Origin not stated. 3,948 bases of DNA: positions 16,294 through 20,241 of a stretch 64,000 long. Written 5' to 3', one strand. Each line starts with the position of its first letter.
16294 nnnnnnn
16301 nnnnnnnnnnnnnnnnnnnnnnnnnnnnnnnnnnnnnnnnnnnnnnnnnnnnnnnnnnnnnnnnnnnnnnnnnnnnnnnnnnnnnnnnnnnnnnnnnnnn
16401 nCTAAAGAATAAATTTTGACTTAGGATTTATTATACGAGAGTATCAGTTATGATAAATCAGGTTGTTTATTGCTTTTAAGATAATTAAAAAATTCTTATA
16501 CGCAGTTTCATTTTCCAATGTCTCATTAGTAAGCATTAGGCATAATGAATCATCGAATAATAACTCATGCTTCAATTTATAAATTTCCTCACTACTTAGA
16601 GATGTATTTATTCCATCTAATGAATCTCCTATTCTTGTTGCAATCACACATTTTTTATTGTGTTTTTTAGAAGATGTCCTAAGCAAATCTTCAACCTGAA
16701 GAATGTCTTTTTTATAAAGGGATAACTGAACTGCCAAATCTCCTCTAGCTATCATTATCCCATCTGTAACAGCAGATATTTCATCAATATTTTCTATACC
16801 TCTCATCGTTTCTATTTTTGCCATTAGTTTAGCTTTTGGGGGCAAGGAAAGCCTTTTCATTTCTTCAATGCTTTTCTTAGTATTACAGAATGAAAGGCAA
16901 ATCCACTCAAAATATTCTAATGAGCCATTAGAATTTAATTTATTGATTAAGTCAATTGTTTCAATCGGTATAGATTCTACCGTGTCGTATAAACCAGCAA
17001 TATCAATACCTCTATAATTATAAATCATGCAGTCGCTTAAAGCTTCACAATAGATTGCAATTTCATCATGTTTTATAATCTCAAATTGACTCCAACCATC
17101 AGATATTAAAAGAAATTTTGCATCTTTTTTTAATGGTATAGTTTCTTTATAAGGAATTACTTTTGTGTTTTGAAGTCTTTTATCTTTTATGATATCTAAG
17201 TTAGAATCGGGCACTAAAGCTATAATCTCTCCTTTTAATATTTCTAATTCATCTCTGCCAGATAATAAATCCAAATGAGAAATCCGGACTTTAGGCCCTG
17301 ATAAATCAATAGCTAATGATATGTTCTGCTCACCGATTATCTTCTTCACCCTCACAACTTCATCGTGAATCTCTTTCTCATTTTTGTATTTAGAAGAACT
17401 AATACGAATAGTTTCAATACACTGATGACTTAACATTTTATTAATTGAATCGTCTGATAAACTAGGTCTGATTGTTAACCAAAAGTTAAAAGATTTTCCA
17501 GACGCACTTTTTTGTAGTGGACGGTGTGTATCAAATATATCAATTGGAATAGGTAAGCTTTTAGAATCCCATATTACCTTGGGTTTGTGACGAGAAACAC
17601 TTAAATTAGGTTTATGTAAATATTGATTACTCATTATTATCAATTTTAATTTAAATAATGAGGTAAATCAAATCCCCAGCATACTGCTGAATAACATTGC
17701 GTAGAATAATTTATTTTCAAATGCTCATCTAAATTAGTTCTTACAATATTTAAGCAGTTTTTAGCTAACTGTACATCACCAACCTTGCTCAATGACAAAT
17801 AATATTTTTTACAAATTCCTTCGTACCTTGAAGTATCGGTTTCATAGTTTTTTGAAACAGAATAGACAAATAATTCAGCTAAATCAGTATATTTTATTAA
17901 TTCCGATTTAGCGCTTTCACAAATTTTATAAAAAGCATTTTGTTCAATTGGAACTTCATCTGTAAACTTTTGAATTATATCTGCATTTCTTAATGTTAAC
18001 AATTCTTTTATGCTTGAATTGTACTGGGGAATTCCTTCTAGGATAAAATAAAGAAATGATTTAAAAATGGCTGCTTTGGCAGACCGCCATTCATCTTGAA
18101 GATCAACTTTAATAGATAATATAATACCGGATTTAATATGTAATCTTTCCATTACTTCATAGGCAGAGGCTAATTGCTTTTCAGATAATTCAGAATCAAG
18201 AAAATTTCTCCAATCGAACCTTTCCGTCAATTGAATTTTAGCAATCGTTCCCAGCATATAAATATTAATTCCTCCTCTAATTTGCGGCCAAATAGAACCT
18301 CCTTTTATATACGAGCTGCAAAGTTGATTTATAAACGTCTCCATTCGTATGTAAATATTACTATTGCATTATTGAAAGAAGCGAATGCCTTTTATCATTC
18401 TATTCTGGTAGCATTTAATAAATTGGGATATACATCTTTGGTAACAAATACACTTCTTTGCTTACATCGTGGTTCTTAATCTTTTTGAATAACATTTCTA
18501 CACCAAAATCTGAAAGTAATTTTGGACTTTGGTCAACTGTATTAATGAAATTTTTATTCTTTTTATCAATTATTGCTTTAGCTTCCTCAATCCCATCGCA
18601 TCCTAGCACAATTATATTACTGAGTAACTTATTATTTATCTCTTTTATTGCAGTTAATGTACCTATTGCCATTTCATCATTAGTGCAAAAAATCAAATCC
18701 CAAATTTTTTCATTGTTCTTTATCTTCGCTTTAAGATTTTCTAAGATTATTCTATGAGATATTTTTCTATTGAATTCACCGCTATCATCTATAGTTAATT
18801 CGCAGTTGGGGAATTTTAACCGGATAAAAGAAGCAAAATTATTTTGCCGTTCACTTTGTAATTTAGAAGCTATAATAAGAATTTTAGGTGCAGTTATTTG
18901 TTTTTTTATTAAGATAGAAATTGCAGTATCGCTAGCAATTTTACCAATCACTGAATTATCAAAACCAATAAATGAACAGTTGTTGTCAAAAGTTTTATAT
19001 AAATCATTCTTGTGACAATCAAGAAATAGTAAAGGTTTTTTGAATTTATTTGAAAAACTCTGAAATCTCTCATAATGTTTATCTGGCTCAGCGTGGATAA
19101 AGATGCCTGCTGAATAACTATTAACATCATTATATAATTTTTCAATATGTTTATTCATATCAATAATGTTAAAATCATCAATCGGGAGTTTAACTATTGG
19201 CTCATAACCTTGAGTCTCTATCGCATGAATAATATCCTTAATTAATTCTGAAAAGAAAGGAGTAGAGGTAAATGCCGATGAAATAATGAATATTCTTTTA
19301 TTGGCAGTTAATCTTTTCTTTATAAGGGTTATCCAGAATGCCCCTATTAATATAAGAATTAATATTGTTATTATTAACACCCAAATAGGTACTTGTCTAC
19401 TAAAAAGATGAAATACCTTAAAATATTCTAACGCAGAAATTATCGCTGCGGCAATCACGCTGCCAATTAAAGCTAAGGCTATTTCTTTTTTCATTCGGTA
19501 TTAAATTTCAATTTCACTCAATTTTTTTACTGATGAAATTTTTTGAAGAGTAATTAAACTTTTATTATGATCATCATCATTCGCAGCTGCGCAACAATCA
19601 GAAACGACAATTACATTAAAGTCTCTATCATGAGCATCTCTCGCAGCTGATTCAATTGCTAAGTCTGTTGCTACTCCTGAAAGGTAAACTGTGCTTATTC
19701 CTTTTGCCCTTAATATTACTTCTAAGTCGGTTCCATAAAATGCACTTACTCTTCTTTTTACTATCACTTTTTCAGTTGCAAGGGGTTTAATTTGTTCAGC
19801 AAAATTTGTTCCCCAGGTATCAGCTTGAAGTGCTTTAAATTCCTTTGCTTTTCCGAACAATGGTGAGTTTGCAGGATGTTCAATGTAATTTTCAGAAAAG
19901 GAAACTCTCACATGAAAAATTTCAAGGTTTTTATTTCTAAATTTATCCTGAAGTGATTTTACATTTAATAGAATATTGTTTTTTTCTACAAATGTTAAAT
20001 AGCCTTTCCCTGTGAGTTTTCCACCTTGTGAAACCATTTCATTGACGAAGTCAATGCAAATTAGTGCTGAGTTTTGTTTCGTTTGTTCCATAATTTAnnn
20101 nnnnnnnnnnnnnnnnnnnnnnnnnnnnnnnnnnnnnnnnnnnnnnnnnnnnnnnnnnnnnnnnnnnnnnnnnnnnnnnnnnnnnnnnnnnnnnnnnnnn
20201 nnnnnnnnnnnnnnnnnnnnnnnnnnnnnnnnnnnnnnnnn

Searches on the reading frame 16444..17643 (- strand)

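Call 81: search_protein_families(library=pfam, proteins=[window:16444-17643:-], max_evalue=0.0001)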
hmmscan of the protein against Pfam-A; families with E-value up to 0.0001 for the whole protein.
window:16444-17643:- (399 aa): 1 family
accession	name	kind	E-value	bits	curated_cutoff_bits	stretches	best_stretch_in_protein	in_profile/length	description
PF00224.27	PK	-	2.7e-28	99.5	30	1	57-376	9-319/328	Pyruvate kinase, barrel domain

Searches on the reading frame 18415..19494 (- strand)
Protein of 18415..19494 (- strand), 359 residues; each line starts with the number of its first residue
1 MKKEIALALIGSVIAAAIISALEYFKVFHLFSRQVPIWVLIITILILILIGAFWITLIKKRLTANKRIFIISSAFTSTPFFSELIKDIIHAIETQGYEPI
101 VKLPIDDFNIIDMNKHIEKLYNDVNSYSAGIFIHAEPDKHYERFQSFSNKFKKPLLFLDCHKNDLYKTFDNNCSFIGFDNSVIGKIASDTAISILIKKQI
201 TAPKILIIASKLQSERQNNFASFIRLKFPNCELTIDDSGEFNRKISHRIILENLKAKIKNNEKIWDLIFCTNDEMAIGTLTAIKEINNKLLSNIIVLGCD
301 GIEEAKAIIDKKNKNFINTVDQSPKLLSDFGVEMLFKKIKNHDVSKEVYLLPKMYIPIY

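Call 94: search_protein_families(library=pfam, proteins=[window:18415-19494:-], max_evalue=0.0001)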
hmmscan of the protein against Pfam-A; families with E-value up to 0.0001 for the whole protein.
window:18415-19494:- (359 aa): 1 family
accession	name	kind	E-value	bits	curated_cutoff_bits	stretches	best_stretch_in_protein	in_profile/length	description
PF13407.12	Peripla_BP_4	-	3.9e-12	46.7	35.1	1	171-340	94-255/258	Periplasmic binding protein domain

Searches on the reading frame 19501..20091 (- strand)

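Call 94: search_protein_families(library=pfam, proteins=[window:19501-20091:-], max_evalue=0.0001)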
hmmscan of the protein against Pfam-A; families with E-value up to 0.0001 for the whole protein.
window:19501-20091:- (196 aa): 1 family
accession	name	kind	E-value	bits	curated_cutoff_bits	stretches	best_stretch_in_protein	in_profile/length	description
PF00857.26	Isochorismatase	-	7.9e-43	147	27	1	8-183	1-164/175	Isochorismatase domain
